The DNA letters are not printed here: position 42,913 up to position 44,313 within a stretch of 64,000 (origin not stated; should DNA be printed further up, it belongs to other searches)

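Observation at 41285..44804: Four-gene operon of HAD hydrolase, wHTH protein, B12-radical SAM enzyme and nucleoside-deoxyribosyltransferase-like protein: candidate nucleoside/nucleotide-modifying system on a mobile element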

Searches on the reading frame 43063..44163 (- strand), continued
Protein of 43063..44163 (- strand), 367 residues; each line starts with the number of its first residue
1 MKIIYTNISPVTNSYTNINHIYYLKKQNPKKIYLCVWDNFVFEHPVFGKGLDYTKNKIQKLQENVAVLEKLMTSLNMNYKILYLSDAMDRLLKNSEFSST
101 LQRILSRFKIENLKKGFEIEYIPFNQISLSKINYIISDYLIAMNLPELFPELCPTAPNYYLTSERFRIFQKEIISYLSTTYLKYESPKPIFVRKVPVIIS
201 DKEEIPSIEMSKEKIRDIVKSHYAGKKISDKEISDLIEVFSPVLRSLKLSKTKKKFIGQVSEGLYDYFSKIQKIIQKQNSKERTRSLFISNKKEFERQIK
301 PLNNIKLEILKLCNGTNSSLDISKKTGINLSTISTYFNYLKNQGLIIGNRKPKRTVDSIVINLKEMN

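Call 53: find_encoding_contigs(protein=P0235, flank=8000, max_places=1)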
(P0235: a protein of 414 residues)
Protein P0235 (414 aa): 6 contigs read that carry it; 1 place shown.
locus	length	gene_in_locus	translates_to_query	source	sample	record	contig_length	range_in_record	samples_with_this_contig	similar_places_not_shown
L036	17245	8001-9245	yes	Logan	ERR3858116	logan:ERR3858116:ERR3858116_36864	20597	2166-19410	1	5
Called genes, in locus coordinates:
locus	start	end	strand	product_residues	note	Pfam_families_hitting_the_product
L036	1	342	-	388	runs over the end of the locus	PF13462:Thioredoxin_4, PF01323:DSBA (weak)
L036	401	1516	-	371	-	PF21407:SduA_N, PF14082:SduA_C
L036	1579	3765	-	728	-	PF00270:DEAD, PF01637:ATPase_2 (weak), PF04851:ResIII, PF18766:SWI2_SNF2, PF27151:YagJ (weak)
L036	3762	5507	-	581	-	PF01555:N6_N4_Mtase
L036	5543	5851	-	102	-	-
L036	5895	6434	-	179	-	PF01928:CYTH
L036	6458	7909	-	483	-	PF02310:B12-binding, PF04055:Radical_SAM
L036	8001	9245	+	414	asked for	-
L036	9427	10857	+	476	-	PF25023:TEN_YD-shell, PF05593:RHS_repeat (faint)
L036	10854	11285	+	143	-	-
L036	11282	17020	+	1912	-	PF01839:FG-GAP (faint), PF13517:FG-GAP_3 (faint), PF12256:TcdB_toxin_midN, PF05593:RHS_repeat (faint), PF25023:TEN_YD-shell, PF13385:Laminin_G_3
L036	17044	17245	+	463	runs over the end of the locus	?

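Call 54: find_encoding_contigs(protein=P0232, flank=8000, max_places=1)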
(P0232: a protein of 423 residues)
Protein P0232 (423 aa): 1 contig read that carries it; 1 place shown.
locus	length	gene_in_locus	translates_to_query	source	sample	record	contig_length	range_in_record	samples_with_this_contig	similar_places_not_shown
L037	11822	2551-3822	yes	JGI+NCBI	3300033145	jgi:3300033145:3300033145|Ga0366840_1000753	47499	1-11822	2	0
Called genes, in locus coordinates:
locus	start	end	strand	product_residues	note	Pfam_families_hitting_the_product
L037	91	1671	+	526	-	PF13620:CarboxypepD_reg (faint), PF00526:Dicty_CTDC (weak)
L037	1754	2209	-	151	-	-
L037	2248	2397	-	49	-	-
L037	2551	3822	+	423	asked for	-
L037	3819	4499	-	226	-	PF04551:GcpE, PF26540:GcpE_C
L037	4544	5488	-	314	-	PF02661:Fic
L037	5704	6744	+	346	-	PF01118:Semialdhyde_dh, PF02774:Semialdhyde_dhC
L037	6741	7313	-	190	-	PF07690:MFS_1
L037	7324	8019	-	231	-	PF02535:Zip (faint)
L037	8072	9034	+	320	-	-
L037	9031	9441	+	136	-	PF28505:DUF1699_N (weak)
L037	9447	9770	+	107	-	-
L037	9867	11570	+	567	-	-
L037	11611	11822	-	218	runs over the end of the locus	PF01168:Ala_racemase_N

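Call 55: find_encoding_contigs(protein=P0222, flank=8000, max_places=1)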
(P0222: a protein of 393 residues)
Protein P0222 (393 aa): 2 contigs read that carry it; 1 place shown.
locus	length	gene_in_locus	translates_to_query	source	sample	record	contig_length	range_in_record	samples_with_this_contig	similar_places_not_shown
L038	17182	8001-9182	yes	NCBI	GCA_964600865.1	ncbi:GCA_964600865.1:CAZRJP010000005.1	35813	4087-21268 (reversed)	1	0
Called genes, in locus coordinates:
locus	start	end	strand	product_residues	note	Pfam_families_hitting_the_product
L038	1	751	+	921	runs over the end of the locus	-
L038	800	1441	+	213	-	PF00009:GTP_EFTU (faint), PF01926:MMR_HSR1, PF02421:FeoB_N (weak), PF08477:Roc (faint)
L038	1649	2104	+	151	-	PF09846:OapB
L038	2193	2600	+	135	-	PF09845:OapC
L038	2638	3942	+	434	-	PF18144:SMODS, PF01909:NTP_transf_2 (weak), PF09249:tRNA_NucTransf2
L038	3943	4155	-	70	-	-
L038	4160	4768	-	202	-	-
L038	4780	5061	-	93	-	-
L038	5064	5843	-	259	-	PF01978:TrmB, PF11495:TrmB_EBD_N (weak)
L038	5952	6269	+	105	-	-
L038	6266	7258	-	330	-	PF06550:SPP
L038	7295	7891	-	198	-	-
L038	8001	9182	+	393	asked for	PF16221:HTH_47 (weak), PF13412:HTH_24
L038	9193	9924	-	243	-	PF02223:Thymidylate_kin (faint)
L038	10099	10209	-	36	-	-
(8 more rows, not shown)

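Call 80: find_related_loci(query=A9, collection=metagenome_contigs, flank=8000)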
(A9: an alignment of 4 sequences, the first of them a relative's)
Query A9 (414 aa) in metagenome_contigs; peptide patterns used: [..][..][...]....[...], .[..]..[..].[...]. (x = any residue, [..] = any of these).
600 stretches matched a pattern (row limit reached: there are more); 13 encode a relative of the query (tblastn E <= 1e-3); 13 distinct loci.
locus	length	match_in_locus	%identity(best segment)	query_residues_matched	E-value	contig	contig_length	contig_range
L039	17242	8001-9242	100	1-414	0e+0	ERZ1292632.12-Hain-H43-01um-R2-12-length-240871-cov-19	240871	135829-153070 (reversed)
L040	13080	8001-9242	59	1-414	2e-174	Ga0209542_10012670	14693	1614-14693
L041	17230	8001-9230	53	1-414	6e-156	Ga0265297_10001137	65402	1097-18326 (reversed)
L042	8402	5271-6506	53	1-414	9e-156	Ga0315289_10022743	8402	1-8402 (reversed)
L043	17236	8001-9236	54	1-414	1e-155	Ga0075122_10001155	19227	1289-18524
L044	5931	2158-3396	54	1-414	3e-155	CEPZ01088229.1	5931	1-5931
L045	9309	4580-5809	54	4-414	4e-154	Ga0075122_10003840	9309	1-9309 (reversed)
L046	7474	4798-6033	54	1-414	5e-152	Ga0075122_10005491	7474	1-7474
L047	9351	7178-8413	54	1-414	5e-152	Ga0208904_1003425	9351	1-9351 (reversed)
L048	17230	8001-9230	52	1-414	2e-151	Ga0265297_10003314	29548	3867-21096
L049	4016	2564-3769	54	12-414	6e-151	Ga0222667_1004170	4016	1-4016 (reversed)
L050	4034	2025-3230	44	8-411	1e-112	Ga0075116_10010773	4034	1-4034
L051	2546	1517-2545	46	8-373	3e-108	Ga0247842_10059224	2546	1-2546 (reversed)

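Call 84: search_protein_families(library=pfam, alignment_id=A10, max_evalue=0.0001)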
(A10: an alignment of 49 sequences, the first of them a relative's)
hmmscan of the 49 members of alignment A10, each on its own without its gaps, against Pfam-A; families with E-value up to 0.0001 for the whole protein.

A. member 1, L040:5339-5980:- (214 aa): 4 families
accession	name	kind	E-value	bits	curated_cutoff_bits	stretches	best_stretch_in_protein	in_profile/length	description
PF02223.23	Thymidylate_kin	-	3.2e-16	60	27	1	25-203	1-184/185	Thymidylate kinase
PF01712.25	dNK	-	3.7e-07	30.5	27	1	23-167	1-156/203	Deoxynucleoside kinase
PF01202.28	SKI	-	1.2e-05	25.9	22.1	0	30-49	2-21/159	Shikimate kinase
PF13521.12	AAA_28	-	4.6e-05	24.1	27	1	23-115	2-96/164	AAA domain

B. families by the number of members that match (of 49 scanned): 47 families (the first 25 are shown)
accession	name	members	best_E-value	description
PF14082.12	SduA_C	2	3.9e-29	Shedu protein SduA, C-terminal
PF05593.20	RHS_repeat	2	4.8e-29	RHS Repeat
PF12705.13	PDDEXK_1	2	2.4e-25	PD-(D/E)XK nuclease superfamily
PF01555.25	N6_N4_Mtase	1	1.3e-40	DNA methylase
PF01661.27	Macro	1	1.6e-38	Macro domain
PF00082.27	Peptidase_S8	1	4.7e-38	Subtilase family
PF13462.12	Thioredoxin_4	1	1.5e-34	Thioredoxin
PF21407.2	SduA_N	1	8.4e-28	Shedu protein SduA, N-terminal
PF13385.13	Laminin_G_3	1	1.4e-26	Concanavalin A-like lectin/glucanases superfamily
PF07690.21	MFS_1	1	3.5e-26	Major Facilitator Superfamily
PF04851.21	ResIII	1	3.1e-22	Type III restriction enzyme, res subunit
PF13282.11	DUF4070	1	9.5e-20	Domain of unknown function (DUF4070)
PF04055.27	Radical_SAM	1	5.1e-18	Radical SAM superfamily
PF12256.14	TcdB_toxin_midN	1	1.1e-17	Insecticide toxin TcdB middle/N-terminal region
PF01323.26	DSBA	1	5.4e-17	DSBA-like thioredoxin domain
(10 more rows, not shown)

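Call 85: search_protein_families(library=pfam, proteins=[L040:4863-5339:-, L043:7240-7974:+, L012:6927-7292:+, L012:7252-7653:+, L012:7653-8009:+, L013:10484-11224:+, L013:11224-11838:+, L021:10482-11552:+], max_evalue=0.01)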
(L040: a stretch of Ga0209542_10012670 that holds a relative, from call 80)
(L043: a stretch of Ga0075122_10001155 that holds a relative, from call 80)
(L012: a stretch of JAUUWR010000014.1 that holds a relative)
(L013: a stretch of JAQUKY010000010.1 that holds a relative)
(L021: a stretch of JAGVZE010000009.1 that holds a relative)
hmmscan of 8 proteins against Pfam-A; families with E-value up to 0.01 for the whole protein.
L040:4863-5339:- (159 aa): 1 family
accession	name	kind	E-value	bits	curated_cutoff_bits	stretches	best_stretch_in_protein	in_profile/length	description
PF01272.25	GreA_GreB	-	2e-06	28.1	26.9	1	83-159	4-76/77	Transcription elongation factor, GreA/GreB, C-term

L043:7240-7974:+ (245 aa): 0 families

L012:6927-7292:+ (122 aa): 0 families

L012:7252-7653:+ (134 aa): 0 families

L012:7653-8009:+ (119 aa): 0 families

L013:10484-11224:+ (247 aa): 10 families
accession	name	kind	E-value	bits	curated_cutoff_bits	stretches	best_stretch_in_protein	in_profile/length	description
PF13649.12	Methyltransf_25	-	8e-20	71.8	27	1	41-130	1-97/97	Methyltransferase domain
PF08241.18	Methyltransf_11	-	4.5e-15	56.5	21.2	1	42-134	1-95/95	Methyltransferase domain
PF13489.12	Methyltransf_23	-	3.2e-14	53.4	27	1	37-223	22-163/164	Methyltransferase domain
PF13847.12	Methyltransf_31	-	2.4e-12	47.2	27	1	40-157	6-124/145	Methyltransferase domain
PF08242.18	Methyltransf_12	-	3.4e-11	44.2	30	1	42-131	1-97/98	Methyltransferase domain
PF03848.20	TehB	-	2.6e-06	27.4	20.4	1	38-131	31-129/193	Tellurite resistance protein TehB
PF01209.24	Ubie_methyltran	-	1.6e-05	24.8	20.1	1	29-132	39-149/233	ubiE/COQ5 methyltransferase family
PF05175.20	MTS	-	0.00015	21.9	23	1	28-102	22-104/170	Methyltransferase small domain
PF09445.16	Methyltransf_15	-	0.0014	18.7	22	1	39-88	2-57/165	RNA cap guanine-N2 methyltransferase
PF05401.17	NodS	-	0.0015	18.8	24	1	21-134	27-144/201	Nodulation protein S (NodS)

L013:11224-11838:+ (205 aa): 3 families
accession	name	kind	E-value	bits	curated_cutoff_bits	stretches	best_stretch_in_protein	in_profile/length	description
PF03575.23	Peptidase_S51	-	6e-39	134.3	23.9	1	5-203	2-205/206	Peptidase family S51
PF07685.20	GATase_3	-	4.6e-05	23.6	27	1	75-153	32-114/196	CobB/CobQ-like glutamine amidotransferase domain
PF04230.19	PS_pyruv_trans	-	0.0095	16.3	25.3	0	63-128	59-107/280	Polysaccharide pyruvyl transferase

L021:10482-11552:+ (357 aa): 2 families
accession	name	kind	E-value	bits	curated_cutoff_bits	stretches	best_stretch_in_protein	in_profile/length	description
PF01368.27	DHH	-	4.8e-10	40.2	28.1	1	30-152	1-103/125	DHH family, N-terminal domain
PF02272.25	DHHA1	-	1e-09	39.2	25.9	1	279-355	21-96/102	DHHA1 domain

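Call 96: search_protein_families(library=phrogs, proteins=[window:43063-44163:-, L036:5898-6434:-, L040:5339-5980:-], max_evalue=0.001)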
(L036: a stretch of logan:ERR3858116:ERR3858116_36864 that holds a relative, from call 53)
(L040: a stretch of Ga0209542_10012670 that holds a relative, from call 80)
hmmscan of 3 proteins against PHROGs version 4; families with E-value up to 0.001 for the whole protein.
window:43063-44163:- (367 aa): 0 families

L036:5898-6434:- (179 aa): 0 families

L040:5339-5980:- (214 aa): 5 families
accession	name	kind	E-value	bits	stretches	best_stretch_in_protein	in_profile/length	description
phrog_761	-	other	4.3e-18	67.1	1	17-206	16-209/362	thymidylate kinase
phrog_16057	-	other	1e-07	32.5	1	20-205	5-203/363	thymidylate kinase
phrog_168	-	DNA, RNA and nucleotide metabolism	1.8e-05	25.6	1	17-55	38-77/314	clamp loader of DNA polymerase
phrog_2107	-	other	5.5e-05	23.9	1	23-117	6-108/201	thymidylate kinase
phrog_5846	-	DNA, RNA and nucleotide metabolism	6e-05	23.5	1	18-64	36-67/380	clamp loader of DNA polymerase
